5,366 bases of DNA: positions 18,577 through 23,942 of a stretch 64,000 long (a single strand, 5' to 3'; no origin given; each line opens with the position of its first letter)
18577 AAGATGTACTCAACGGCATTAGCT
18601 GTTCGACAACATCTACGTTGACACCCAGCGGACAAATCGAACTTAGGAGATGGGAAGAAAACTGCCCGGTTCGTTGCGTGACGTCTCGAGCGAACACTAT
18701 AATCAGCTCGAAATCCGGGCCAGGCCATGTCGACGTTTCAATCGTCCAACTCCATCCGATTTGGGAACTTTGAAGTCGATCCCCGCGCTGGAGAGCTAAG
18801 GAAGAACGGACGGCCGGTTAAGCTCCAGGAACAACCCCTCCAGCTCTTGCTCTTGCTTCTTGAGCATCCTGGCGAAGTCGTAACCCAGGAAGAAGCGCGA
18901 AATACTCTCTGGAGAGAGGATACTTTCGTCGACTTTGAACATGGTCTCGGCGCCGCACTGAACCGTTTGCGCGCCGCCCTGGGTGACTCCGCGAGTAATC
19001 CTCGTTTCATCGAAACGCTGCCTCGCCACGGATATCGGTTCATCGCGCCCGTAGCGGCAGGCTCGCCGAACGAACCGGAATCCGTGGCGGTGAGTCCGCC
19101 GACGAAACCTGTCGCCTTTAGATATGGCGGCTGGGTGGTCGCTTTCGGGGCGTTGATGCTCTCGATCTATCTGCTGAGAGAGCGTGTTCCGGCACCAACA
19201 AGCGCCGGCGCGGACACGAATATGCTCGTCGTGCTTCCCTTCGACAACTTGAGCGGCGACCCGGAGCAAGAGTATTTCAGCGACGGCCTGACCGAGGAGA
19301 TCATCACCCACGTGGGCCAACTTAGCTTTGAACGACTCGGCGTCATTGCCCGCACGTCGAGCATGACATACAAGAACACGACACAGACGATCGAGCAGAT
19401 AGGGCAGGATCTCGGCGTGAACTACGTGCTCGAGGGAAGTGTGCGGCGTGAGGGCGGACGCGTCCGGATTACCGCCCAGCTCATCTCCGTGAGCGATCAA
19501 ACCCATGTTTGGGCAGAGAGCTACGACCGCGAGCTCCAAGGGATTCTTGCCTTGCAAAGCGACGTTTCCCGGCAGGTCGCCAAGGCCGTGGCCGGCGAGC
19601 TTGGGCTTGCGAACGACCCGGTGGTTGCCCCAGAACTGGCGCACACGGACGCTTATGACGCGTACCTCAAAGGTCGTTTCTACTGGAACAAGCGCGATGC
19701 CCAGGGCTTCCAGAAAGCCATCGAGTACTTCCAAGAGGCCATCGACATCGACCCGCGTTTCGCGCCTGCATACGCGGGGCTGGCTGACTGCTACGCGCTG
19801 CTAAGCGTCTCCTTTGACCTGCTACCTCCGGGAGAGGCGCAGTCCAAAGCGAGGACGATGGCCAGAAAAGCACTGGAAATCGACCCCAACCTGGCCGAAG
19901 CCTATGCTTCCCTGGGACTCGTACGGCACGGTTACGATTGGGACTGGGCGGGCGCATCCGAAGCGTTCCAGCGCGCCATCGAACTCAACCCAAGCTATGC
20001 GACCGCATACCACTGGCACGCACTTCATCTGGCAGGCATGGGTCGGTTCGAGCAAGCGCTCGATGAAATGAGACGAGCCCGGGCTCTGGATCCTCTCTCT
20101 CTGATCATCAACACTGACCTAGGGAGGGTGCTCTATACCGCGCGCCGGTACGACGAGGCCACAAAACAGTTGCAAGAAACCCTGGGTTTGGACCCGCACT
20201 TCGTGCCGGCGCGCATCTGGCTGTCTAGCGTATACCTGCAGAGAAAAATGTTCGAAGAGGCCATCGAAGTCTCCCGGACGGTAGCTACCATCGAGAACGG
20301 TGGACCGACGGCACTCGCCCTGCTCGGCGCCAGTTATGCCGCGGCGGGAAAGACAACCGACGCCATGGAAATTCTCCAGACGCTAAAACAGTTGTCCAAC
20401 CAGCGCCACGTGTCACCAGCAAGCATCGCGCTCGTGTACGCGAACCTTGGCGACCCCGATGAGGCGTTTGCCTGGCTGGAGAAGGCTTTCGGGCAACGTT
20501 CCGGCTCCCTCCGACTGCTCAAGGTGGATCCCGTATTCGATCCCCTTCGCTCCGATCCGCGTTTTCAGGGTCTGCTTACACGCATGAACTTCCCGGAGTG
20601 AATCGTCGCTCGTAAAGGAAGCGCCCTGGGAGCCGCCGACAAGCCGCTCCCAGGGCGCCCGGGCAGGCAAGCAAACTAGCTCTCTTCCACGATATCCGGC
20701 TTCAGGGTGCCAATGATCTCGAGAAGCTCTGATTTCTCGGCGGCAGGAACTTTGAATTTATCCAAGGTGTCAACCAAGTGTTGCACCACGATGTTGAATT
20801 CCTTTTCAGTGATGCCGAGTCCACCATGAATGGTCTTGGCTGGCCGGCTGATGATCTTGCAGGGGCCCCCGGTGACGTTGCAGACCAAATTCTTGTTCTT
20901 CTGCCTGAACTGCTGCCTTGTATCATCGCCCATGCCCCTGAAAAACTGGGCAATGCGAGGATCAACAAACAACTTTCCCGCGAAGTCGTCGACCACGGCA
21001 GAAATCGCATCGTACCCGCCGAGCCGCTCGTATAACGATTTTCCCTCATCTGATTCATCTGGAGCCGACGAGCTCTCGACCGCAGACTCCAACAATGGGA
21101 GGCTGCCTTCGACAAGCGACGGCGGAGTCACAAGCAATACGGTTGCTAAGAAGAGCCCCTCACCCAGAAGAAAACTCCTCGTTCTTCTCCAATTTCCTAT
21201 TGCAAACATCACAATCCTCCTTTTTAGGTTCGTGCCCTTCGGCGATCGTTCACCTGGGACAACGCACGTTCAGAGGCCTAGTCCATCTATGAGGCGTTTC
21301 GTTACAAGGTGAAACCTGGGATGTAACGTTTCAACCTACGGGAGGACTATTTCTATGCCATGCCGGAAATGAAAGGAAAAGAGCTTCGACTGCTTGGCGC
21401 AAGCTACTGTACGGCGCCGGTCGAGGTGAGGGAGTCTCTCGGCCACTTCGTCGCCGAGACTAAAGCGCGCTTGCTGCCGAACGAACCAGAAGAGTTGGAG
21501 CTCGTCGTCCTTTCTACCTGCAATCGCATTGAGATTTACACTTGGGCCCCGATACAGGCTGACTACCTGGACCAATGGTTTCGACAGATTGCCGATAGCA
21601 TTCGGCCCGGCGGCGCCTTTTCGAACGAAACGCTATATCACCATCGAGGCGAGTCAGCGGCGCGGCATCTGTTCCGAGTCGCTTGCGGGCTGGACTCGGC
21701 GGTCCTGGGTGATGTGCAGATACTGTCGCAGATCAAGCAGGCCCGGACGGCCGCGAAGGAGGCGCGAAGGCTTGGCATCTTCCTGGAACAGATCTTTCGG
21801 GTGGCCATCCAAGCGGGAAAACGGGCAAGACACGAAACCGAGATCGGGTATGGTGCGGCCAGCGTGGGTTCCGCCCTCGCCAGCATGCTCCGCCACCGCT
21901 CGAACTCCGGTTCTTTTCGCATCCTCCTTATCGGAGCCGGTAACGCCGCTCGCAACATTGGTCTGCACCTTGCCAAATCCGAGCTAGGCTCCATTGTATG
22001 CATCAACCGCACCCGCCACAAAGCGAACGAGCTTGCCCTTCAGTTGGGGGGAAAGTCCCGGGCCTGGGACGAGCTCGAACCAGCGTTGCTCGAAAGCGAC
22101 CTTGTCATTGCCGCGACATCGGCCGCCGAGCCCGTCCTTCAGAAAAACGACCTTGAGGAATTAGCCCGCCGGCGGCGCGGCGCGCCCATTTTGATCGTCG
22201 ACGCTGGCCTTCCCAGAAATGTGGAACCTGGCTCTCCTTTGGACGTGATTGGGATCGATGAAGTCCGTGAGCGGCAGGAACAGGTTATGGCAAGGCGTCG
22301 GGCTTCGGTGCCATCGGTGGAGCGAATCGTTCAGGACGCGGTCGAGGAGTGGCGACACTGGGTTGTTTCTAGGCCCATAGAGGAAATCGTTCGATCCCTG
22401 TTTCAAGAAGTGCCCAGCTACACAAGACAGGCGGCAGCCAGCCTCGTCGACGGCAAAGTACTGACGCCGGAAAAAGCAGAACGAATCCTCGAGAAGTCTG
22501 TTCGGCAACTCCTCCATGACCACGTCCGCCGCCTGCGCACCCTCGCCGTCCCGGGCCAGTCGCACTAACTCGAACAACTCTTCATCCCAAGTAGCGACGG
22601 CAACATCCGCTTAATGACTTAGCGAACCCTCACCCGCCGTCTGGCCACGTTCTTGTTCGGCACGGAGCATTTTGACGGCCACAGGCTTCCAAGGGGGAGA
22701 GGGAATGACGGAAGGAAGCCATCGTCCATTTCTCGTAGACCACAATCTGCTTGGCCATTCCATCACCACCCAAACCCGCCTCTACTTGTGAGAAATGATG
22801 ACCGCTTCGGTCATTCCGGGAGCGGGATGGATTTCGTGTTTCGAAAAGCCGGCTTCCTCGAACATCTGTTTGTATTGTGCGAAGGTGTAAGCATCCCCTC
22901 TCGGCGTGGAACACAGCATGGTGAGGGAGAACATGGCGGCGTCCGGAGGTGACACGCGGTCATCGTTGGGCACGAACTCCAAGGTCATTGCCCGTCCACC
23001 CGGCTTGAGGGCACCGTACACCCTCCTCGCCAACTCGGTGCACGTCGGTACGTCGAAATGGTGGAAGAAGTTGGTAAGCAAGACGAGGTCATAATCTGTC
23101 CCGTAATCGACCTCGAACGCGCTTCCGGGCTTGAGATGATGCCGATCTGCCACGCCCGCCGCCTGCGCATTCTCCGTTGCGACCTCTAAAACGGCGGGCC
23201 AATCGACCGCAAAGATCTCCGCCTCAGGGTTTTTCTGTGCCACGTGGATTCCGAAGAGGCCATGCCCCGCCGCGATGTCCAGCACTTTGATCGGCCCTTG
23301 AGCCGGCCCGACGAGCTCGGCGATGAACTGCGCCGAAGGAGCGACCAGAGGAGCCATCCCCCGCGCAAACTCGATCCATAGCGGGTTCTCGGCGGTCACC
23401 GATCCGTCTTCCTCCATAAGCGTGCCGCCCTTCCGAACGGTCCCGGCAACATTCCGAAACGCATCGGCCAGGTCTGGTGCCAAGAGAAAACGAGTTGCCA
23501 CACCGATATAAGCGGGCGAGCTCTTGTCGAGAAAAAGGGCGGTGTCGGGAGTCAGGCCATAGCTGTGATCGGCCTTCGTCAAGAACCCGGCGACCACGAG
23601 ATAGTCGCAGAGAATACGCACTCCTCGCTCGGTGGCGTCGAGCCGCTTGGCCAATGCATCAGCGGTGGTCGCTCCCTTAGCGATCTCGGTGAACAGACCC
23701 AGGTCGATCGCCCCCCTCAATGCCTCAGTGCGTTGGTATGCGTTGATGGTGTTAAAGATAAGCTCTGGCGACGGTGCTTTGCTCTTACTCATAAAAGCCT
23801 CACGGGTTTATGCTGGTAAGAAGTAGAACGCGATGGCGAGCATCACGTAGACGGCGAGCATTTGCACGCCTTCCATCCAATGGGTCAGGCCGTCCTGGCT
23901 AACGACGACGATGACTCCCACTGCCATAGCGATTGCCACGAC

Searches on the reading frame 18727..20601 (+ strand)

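Call 38: search_protein_families(library=pfam, proteins=[window:18727-20601:+], max_evalue=0.001)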
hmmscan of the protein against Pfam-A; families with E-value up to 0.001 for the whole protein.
window:18727-20601:+ (624 aa): 17 families
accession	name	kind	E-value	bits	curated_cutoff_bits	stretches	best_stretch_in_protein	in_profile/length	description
PF07719.23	TPR_2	-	1.6e-23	81.3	27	0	328-344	17-33/34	Tetratricopeptide repeat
PF13414.12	TPR_11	-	2.2e-20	72.5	26.8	1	407-432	10-35/42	TPR repeat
PF14559.12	TPR_19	-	7.4e-20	71.5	25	4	471-515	3-47/68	Tetratricopeptide repeat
PF00515.34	TPR_1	-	2.2e-18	65.6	27.8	0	328-345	17-34/34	Tetratricopeptide repeat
PF13181.12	TPR_8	-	8e-17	60.4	25.7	0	567-588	7-28/34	Tetratricopeptide repeat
PF13431.12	TPR_17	-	1.8e-15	56.3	24.4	0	334-358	1-25/34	Tetratricopeptide repeat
PF13424.12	TPR_12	-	2.3e-15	57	30.1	1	425-487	3-73/77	Tetratricopeptide repeat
PF13428.12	TPR_14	-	1.5e-14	53.5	23.5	0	428-467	4-43/44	Tetratricopeptide repeat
PF13432.12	TPR_16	-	3.6e-14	53.3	32.7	1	464-515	2-53/65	Tetratricopeptide repeat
PF00486.34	Trans_reg_C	-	1.8e-13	50.8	26.2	1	28-105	1-77/77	Transcriptional regulatory protein, C terminal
PF12895.13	ANAPC3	-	3.8e-12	46.8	27.2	0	411-484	9-81/82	Anaphase-promoting complex, cyclosome, subunit 3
PF13374.12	TPR_10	-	2.9e-05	24.4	27.5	0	567-587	8-28/42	Tetratricopeptide repeat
PF13174.12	TPR_6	-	3.7e-05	24.5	26.3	0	532-555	5-28/33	Tetratricopeptide repeat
PF13371.12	TPR_9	-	9.2e-05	22.8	35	0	381-427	20-65/73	Tetratricopeptide repeat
PF25062.1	ARM_TT21_N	-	0.00023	21.4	40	0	503-572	4-70/222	Tetratricopeptide repeat protein 21 N-terminal ARM repeat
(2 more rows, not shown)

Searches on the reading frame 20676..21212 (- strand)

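Call 38: search_protein_families(library=pfam, proteins=[window:20676-21212:-], max_evalue=0.001)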
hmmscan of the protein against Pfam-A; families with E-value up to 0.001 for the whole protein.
window:20676-21212:- (178 aa): 1 family
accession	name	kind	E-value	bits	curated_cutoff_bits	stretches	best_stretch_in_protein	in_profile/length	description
PF01152.27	Bac_globin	-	1.3e-10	41.9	21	1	59-174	1-119/121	Bacterial-like globin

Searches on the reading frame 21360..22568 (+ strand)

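Call 38: search_protein_families(library=pfam, proteins=[window:21360-22568:+], max_evalue=0.001)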
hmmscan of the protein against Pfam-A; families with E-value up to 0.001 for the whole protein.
window:21360-22568:+ (402 aa): 4 families
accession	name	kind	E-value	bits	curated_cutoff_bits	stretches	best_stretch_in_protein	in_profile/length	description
PF05201.20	GlutR_N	-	2.9e-37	128.2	27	1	12-160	1-151/151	Glutamyl-tRNAGlu reductase, N-terminal domain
PF01488.26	Shikimate_DH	-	3.4e-24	85.9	24.3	1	184-291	11-120/138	Shikimate / quinate 5-dehydrogenase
PF00745.25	GlutR_dimer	-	7.5e-06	26.6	22.9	1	320-399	2-84/99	Glutamyl-tRNAGlu reductase, dimerisation domain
PF03807.23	F420_oxidored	-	0.00094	20.2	21.6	0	188-253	2-67/94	NADP oxidoreductase coenzyme F420-dependent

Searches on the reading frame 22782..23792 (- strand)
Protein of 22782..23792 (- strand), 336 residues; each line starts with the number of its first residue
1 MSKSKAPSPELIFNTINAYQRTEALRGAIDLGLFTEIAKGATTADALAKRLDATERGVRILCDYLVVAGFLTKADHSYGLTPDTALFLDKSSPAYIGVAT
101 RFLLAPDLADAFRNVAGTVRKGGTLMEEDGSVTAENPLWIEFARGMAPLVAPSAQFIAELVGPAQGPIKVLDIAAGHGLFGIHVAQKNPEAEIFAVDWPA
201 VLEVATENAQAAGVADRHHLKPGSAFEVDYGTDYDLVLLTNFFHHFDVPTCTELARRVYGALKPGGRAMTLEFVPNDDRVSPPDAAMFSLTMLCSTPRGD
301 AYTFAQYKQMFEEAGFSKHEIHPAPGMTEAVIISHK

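Call 38: search_protein_families(library=pfam, proteins=[window:22782-23792:-], max_evalue=0.001)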
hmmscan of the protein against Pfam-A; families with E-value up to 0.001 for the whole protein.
window:22782-23792:- (336 aa): 10 families
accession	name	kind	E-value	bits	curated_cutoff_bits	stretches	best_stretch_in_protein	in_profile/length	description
PF00891.24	Methyltransf_2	-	3e-16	59.8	22.3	1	169-317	65-210/210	O-methyltransferase domain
PF13649.12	Methyltransf_25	-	1e-12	49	27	1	170-266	1-97/97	Methyltransferase domain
PF08242.18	Methyltransf_12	-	1.3e-12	48.7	30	1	171-267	1-97/98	Methyltransferase domain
PF08100.18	Dimerisation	-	2.1e-12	47.1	25.6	1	7-88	4-91/93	O-methyltransferase dimerisation domain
PF13489.12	Methyltransf_23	-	2.8e-10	40.6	27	1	154-318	10-161/164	Methyltransferase domain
PF13847.12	Methyltransf_31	-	2.4e-09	37.5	27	1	169-276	6-114/145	Methyltransferase domain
PF08241.18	Methyltransf_11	-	5.8e-09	36.9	21.2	1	171-268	1-93/95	Methyltransferase domain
PF05175.20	MTS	-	5.6e-06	26.5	23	1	169-266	34-134/170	Methyltransferase small domain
PF01209.24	Ubie_methyltran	-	3.8e-05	23.6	20.1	1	156-274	38-155/233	ubiE/COQ5 methyltransferase family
PF10294.15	Methyltransf_16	-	0.00016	21.9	21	1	166-222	46-107/174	Lysine methyltransferase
